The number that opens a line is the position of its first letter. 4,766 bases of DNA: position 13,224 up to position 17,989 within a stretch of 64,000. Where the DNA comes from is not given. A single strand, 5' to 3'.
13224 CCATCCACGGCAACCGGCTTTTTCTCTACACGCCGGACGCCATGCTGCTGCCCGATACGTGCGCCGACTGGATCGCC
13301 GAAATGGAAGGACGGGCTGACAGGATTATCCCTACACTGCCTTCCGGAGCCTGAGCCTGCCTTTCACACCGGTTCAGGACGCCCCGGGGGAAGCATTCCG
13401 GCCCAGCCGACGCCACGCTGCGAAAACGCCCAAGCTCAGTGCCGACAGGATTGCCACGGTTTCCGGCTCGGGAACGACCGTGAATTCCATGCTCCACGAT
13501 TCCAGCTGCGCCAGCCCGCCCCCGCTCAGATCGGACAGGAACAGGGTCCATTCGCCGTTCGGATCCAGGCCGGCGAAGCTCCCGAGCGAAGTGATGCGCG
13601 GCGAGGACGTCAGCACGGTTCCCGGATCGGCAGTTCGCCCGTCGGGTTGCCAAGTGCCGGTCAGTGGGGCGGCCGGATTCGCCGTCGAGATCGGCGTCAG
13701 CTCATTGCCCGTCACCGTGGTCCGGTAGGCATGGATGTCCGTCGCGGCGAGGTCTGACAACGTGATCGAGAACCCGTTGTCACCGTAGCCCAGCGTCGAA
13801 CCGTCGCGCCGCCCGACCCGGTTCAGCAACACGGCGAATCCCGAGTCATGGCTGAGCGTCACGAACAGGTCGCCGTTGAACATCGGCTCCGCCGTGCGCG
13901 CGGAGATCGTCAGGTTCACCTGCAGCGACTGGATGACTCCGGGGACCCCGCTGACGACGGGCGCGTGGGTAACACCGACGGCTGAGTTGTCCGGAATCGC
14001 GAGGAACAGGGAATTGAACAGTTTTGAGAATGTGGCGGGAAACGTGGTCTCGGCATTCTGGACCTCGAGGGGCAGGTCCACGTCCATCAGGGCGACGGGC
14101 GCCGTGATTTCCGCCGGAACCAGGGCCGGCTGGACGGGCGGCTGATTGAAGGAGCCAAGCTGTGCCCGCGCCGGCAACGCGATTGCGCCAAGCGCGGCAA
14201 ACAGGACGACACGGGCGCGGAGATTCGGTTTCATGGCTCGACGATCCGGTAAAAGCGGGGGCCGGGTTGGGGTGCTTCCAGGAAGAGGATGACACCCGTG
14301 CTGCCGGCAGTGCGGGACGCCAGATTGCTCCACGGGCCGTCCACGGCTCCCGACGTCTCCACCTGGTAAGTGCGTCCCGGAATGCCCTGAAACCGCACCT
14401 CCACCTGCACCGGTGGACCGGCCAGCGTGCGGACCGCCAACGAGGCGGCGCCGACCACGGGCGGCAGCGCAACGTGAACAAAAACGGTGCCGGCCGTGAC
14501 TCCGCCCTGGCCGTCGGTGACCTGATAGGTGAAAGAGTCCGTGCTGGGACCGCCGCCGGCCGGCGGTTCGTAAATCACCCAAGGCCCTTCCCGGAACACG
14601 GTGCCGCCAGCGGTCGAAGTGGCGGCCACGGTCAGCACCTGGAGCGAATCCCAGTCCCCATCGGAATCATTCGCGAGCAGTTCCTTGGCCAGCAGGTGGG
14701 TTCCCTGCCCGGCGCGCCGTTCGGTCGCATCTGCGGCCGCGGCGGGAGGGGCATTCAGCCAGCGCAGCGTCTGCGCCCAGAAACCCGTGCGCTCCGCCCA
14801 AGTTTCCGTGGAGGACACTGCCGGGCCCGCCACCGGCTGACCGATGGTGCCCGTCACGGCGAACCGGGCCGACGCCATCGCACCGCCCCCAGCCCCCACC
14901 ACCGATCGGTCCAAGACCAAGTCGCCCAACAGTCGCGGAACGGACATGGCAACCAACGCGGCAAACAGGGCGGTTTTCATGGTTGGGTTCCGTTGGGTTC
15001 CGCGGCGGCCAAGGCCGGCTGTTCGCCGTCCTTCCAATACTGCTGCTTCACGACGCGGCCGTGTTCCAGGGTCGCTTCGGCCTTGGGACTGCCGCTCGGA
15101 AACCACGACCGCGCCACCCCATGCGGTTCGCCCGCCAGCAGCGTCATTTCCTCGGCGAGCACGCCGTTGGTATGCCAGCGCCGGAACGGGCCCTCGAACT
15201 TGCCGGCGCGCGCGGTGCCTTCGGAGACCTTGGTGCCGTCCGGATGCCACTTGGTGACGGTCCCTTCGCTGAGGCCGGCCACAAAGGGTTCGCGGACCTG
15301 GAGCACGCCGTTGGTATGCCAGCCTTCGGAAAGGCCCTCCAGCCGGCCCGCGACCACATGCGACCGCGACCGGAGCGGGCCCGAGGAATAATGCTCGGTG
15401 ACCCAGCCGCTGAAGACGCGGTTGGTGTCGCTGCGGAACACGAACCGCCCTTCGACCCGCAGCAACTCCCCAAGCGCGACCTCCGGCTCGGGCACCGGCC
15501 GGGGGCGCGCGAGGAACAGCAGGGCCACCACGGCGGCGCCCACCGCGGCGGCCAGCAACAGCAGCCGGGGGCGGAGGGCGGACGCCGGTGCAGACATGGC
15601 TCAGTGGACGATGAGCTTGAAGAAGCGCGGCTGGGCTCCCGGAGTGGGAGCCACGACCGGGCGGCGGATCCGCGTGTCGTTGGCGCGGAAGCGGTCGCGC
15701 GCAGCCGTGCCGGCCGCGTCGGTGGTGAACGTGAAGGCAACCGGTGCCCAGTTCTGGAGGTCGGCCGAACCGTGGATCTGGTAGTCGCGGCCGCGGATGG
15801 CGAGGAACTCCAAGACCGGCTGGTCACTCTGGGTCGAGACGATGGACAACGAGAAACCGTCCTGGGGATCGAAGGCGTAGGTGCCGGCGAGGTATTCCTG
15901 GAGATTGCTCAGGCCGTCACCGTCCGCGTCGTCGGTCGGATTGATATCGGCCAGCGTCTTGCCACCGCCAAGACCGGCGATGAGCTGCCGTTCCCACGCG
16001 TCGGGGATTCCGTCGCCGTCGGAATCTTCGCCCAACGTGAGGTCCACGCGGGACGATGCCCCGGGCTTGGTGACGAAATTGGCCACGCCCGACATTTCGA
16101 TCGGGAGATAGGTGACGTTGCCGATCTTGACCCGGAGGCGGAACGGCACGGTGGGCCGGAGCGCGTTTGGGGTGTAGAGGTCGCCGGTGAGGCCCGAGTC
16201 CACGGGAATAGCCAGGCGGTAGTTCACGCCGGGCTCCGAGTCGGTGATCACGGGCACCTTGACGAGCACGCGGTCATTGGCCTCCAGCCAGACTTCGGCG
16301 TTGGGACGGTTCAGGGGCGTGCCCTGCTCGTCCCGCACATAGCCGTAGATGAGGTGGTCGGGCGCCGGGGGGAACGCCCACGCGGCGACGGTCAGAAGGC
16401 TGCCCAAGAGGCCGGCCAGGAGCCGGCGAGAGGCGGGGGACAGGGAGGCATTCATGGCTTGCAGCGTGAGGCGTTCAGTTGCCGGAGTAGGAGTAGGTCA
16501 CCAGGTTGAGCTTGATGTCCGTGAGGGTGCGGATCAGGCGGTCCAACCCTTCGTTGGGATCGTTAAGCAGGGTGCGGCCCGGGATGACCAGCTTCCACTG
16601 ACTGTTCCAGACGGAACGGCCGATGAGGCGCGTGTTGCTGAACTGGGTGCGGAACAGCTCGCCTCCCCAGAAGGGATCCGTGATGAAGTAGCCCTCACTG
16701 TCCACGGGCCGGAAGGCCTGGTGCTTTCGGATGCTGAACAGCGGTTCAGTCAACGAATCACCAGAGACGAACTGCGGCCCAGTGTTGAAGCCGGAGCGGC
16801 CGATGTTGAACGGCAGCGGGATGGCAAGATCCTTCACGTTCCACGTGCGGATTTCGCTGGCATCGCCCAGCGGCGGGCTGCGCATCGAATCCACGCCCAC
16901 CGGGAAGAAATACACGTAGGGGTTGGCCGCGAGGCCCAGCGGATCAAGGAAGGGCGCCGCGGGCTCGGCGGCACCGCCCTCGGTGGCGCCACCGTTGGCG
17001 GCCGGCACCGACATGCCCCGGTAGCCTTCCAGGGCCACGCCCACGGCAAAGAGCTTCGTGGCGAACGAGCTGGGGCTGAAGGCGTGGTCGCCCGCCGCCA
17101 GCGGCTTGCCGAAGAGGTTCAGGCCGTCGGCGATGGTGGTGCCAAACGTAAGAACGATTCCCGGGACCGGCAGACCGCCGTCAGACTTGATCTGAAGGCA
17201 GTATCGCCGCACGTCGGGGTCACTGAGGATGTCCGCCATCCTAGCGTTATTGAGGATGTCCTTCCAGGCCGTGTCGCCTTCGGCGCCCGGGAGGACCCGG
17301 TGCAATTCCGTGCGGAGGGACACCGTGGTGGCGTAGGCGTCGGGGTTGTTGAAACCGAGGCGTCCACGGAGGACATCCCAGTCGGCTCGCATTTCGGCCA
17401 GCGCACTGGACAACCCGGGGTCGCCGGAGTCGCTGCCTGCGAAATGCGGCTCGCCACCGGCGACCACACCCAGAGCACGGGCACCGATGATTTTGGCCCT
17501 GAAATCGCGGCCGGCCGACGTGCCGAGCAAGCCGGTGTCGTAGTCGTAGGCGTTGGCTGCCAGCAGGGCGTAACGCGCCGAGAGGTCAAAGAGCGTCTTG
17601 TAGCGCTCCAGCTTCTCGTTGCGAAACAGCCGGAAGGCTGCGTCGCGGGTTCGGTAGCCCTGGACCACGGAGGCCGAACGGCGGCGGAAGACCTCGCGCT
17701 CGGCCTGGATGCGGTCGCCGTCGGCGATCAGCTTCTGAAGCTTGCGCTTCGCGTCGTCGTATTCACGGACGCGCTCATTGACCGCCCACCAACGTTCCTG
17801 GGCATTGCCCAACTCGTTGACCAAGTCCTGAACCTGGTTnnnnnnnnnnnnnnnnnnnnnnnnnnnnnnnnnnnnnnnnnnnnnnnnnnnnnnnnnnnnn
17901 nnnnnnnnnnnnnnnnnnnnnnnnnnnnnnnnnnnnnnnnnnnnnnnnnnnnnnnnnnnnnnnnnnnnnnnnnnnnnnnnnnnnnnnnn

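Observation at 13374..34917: Two-component-linked operon of eight exported proteins built around a giant protein and phage-tail-fibre-like modules; no described system fits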

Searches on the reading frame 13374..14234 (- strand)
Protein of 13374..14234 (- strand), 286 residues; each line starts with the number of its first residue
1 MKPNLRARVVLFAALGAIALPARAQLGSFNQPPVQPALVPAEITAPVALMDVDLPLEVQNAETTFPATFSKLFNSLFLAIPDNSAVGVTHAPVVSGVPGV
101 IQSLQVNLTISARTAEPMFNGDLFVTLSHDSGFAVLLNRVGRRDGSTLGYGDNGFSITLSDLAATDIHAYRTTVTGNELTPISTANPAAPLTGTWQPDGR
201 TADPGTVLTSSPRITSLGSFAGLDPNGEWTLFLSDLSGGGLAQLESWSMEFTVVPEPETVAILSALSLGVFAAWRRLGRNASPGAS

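Call 4: search_protein_families(library=pfam, proteins=[window:13374-14234:-], max_evalue=0.1)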
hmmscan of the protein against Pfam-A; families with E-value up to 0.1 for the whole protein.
window:13374-14234:- (286 aa): 2 families
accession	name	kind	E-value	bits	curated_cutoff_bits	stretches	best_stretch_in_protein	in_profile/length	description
PF01483.27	P_proprotein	-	0.0048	17.4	21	0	219-251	54-86/86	Proprotein convertase P-domain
PF07589.16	PEP-CTERM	-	0.049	14.2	20.7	1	254-276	2-24/24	PEP-CTERM motif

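Call 9: search_protein_families(library=ncbifam, proteins=[window:13374-14234:-], max_evalue=0.1)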
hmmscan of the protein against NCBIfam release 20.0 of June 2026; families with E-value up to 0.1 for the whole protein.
window:13374-14234:- (286 aa): 1 family
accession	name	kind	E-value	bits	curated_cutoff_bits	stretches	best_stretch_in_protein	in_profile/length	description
NF033554.9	floc_PepA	equivalog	0.018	14.8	80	1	151-276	137-258/261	flocculation-associated PEP-CTERM protein PepA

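Call 10: search_protein_families(library=phrogs, proteins=[window:13374-14234:-], max_evalue=0.01)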
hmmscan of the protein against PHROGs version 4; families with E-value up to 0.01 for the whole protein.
window:13374-14234:- (286 aa): 0 families

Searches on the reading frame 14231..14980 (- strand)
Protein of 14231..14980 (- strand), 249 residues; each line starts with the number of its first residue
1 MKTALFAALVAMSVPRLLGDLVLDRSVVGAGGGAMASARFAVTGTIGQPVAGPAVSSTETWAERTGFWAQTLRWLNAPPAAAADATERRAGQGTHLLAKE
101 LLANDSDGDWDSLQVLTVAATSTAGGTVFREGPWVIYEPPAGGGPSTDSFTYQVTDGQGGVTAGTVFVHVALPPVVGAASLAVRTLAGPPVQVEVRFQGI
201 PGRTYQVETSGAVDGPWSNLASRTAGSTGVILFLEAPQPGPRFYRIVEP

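Call 4: search_protein_families(library=pfam, proteins=[window:14231-14980:-], max_evalue=0.1)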
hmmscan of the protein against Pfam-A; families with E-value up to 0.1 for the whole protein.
window:14231-14980:- (249 aa): 3 families
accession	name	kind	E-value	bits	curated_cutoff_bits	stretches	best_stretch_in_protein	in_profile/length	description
PF17963.7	Big_9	-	4.2e-14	53.6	23.6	1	76-168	1-88/89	Bacterial Ig domain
PF17892.7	Cadherin_5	-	7.1e-12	45.5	26.5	1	76-170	2-97/98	Cadherin-like domain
PF17803.7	Cadherin_4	-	0.0002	22.2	25.1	1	76-128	11-61/71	Bacterial cadherin-like domain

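Call 9: search_protein_families(library=ncbifam, proteins=[window:14231-14980:-], max_evalue=0.1)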
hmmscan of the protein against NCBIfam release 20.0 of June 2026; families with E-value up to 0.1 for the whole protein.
window:14231-14980:- (249 aa): 1 family
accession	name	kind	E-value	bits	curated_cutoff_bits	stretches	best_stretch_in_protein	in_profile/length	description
NF012211.1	tand_rpt_95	domain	1.4e-09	37.8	90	1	98-171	12-85/98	tandem-95 repeat protein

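Call 10: search_protein_families(library=phrogs, proteins=[window:14231-14980:-], max_evalue=0.01)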
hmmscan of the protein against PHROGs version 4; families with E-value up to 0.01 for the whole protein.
window:14231-14980:- (249 aa): 0 families

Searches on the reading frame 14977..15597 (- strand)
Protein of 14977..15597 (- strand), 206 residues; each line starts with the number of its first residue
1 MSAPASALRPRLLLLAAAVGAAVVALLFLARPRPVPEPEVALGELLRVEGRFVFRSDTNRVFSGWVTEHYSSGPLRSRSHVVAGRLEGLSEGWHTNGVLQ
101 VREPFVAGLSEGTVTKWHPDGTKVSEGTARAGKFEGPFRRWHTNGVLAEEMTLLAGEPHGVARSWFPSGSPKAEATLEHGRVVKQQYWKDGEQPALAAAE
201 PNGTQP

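Call 4: search_protein_families(library=pfam, proteins=[window:14977-15597:-], max_evalue=0.1)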
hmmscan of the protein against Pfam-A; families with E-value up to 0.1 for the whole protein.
window:14977-15597:- (206 aa): 1 family
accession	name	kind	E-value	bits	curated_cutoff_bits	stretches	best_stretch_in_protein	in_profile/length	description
PF07661.19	MORN_2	-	8.2e-12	44.4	29.6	0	135-152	2-19/22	MORN repeat variant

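Call 9: search_protein_families(library=ncbifam, proteins=[window:14977-15597:-], max_evalue=0.1)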
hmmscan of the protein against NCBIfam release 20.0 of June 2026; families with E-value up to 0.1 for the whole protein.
window:14977-15597:- (206 aa): 1 family
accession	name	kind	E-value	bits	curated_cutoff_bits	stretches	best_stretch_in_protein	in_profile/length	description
NF033566.1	adhes_LIC20035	equivalog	1.7e-05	23.9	250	1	97-191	127-227/434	LIC20035 family adhesin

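Call 10: search_protein_families(library=phrogs, proteins=[window:14977-15597:-], max_evalue=0.01)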
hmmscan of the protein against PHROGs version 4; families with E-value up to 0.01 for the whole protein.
window:14977-15597:- (206 aa): 0 families

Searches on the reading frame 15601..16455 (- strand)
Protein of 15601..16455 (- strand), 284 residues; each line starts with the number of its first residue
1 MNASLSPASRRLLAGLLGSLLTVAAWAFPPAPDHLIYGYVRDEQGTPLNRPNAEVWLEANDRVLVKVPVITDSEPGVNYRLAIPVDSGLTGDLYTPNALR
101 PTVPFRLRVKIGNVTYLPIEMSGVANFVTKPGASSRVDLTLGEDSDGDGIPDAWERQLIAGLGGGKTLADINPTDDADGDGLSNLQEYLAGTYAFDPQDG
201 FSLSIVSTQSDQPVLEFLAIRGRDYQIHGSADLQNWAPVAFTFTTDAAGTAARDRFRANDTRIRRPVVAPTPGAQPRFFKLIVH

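Call 4: search_protein_families(library=pfam, proteins=[window:15601-16455:-], max_evalue=0.1)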
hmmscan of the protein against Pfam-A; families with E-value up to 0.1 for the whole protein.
window:15601-16455:- (284 aa): 1 family
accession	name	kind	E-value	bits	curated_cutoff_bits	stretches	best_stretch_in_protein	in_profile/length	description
PF18884.5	TSP3_bac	-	5.6e-07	29.7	25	1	144-157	1-14/22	Bacterial TSP3 repeat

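Call 9: search_protein_families(library=ncbifam, proteins=[window:15601-16455:-], max_evalue=0.1)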
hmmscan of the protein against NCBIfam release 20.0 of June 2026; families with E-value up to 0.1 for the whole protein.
window:15601-16455:- (284 aa): 2 families
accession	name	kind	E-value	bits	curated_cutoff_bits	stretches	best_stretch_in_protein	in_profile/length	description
NF042425.1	Amuc_1099_fam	equivalog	0.00022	20.9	50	1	124-198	83-151/321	Amuc_1099 family pilus-like system protein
NF033765.2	gliding_CglD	equivalog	0.077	10.7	400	1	127-187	131-188/1124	adventurous gliding motility lipoprotein CglD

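Call 10: search_protein_families(library=phrogs, proteins=[window:15601-16455:-], max_evalue=0.01)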
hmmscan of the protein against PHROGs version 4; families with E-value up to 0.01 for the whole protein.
window:15601-16455:- (284 aa): 0 families

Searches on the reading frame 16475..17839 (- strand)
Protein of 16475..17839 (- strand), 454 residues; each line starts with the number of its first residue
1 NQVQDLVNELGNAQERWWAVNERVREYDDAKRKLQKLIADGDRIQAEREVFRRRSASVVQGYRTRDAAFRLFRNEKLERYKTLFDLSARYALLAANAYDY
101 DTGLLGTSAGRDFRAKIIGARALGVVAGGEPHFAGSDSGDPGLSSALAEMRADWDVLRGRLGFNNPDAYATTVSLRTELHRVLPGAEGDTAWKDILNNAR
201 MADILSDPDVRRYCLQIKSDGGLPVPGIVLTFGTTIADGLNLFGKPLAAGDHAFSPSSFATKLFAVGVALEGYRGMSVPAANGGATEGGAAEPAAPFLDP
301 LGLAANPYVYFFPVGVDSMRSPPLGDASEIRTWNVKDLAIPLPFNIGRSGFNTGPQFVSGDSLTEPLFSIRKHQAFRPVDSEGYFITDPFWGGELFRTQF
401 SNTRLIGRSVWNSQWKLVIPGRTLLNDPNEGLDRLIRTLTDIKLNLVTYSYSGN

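Call 48: search_protein_families(library=pfam, proteins=[window:16475-17839:-], max_evalue=10)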
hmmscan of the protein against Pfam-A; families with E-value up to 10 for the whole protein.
window:16475-17839:- (454 aa): 1 family
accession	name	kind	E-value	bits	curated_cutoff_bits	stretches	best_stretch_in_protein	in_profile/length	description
PF24627.1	PUMA_CC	-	0.065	13.7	30.1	1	1-41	1-41/74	PUMA coiled-coil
